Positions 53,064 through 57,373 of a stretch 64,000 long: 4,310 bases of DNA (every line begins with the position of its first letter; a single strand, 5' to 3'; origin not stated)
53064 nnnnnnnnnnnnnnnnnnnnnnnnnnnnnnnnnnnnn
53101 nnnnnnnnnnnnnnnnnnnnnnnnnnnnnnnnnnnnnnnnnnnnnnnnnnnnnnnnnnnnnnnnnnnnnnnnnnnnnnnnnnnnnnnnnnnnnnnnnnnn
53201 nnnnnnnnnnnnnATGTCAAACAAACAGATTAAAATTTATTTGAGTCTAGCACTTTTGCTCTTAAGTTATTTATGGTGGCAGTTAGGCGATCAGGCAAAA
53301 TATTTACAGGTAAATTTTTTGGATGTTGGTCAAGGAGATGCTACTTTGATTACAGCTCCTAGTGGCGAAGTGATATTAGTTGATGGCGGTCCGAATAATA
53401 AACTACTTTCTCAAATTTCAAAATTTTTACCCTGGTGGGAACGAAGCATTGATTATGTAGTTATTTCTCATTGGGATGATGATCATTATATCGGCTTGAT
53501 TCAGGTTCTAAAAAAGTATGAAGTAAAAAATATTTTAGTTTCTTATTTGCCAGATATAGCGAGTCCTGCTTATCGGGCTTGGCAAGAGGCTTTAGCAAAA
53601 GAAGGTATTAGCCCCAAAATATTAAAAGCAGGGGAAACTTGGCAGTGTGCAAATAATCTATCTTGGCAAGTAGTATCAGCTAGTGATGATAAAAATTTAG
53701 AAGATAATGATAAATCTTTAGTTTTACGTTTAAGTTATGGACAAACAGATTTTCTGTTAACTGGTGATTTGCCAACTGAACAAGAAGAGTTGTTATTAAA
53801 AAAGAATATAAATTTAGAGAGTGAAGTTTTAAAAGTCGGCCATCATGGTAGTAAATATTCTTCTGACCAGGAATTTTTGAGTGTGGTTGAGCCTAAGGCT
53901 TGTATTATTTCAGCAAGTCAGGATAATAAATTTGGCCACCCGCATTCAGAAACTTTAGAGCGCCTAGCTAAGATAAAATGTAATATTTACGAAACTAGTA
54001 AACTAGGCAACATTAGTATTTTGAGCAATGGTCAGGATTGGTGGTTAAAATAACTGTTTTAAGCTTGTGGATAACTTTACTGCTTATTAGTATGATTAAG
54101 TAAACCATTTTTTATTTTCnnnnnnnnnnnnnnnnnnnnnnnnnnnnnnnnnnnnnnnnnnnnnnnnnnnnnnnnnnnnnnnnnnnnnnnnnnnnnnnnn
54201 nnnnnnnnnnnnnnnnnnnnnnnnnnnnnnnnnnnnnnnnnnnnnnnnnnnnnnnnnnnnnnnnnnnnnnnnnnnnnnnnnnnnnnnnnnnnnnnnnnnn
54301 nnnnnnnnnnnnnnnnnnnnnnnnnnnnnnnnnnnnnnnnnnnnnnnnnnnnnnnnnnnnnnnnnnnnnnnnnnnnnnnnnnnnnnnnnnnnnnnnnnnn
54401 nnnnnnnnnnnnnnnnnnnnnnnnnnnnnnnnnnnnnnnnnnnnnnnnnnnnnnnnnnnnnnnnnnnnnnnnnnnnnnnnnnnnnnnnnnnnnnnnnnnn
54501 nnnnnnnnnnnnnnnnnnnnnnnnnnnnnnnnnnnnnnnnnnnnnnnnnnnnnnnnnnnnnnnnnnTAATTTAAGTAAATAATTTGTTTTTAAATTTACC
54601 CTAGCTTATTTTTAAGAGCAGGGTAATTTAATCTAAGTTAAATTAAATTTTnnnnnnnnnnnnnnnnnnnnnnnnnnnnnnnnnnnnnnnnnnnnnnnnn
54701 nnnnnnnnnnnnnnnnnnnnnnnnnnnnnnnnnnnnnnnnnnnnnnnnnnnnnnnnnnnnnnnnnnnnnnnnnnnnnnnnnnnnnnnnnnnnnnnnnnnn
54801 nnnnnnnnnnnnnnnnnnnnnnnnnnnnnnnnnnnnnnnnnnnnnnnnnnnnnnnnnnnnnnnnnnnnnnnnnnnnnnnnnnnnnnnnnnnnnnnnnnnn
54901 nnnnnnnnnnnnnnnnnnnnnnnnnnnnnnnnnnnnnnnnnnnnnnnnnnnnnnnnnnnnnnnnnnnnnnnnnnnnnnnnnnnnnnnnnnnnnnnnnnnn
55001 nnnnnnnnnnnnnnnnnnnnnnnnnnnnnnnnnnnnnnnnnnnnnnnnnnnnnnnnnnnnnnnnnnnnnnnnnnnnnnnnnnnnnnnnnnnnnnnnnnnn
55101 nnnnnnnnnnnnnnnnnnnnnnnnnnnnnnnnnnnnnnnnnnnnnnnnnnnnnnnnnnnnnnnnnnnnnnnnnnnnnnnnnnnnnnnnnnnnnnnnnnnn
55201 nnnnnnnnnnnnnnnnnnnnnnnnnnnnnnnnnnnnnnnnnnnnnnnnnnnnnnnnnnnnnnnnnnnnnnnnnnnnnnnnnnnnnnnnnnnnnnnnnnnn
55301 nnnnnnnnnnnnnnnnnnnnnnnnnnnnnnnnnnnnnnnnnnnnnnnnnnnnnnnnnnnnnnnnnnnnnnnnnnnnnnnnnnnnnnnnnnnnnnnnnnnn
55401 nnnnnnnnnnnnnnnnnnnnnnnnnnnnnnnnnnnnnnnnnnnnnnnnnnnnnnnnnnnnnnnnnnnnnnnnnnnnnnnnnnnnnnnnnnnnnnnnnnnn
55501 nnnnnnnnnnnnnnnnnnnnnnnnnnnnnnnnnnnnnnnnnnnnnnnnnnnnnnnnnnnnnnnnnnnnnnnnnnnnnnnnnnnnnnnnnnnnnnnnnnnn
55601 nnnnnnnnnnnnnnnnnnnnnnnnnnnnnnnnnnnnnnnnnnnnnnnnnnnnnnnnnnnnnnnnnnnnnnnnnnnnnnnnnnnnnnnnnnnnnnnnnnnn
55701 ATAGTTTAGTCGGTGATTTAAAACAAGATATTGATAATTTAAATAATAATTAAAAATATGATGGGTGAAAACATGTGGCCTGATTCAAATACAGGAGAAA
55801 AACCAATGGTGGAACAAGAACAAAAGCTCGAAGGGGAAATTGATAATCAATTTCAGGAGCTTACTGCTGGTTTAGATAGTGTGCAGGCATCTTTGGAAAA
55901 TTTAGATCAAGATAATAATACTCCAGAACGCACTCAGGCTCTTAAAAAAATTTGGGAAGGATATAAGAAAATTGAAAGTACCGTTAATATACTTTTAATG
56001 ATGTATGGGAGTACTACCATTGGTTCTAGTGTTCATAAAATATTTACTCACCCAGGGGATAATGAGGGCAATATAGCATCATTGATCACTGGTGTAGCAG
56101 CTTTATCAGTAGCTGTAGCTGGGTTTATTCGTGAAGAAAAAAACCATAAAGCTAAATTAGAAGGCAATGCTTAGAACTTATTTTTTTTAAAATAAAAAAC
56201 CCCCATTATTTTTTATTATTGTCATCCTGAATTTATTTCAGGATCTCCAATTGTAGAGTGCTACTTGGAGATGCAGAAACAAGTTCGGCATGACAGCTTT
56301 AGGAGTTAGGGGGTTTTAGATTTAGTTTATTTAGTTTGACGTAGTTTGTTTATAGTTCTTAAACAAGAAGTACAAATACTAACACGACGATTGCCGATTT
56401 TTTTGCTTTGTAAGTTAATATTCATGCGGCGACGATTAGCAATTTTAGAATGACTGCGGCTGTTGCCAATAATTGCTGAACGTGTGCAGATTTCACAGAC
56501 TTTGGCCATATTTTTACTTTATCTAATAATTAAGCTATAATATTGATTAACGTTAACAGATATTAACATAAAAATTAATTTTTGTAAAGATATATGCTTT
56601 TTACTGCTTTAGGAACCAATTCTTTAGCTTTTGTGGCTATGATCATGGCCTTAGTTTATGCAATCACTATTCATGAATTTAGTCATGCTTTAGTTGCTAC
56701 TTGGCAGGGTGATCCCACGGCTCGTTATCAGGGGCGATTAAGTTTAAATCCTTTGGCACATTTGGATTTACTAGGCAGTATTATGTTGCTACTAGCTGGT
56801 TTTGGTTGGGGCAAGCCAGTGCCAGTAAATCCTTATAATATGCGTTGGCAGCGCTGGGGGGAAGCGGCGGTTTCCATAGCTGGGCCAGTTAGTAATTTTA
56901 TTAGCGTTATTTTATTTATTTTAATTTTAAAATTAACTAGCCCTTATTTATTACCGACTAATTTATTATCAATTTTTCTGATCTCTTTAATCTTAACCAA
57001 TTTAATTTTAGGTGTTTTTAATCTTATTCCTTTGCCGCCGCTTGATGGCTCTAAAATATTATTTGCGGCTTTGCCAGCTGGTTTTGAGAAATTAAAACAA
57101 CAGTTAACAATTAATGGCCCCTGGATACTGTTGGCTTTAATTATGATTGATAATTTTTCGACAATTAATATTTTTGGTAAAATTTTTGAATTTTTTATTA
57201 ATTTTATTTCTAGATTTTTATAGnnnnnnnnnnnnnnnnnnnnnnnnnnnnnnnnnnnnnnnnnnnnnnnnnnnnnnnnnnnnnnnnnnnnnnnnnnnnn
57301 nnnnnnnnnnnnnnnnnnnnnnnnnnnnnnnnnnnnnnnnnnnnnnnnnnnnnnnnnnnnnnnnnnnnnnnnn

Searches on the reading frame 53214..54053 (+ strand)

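Call 46: search_protein_families(library=pfam, proteins=[window:53214-54053:+], max_evalue=0.0001)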
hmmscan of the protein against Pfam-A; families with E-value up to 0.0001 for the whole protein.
window:53214-54053:+ (279 aa): 2 families
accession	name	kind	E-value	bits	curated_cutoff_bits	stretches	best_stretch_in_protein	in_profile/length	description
PF00753.33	Lactamase_B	-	1.5e-13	51.6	22.7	1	37-127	2-92/196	Metallo-beta-lactamase superfamily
PF12706.13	Lactamase_B_2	-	1.8e-05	24.9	27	1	54-192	3-149/200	Beta-lactamase superfamily domain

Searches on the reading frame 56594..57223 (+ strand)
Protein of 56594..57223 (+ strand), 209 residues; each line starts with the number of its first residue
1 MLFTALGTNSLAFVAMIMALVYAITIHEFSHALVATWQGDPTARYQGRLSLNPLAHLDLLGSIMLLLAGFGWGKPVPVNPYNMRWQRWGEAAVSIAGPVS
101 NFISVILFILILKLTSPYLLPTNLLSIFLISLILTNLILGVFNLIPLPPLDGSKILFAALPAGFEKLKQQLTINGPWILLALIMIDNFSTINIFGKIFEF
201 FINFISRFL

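Call 46: search_protein_families(library=pfam, proteins=[window:56594-57223:+], max_evalue=0.0001)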
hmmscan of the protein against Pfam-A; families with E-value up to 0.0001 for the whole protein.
window:56594-57223:+ (209 aa): 1 family
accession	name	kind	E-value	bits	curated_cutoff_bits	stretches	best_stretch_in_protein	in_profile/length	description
PF02163.28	Peptidase_M50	-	3.8e-14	53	27.2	1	127-169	161-203/221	Peptidase family M50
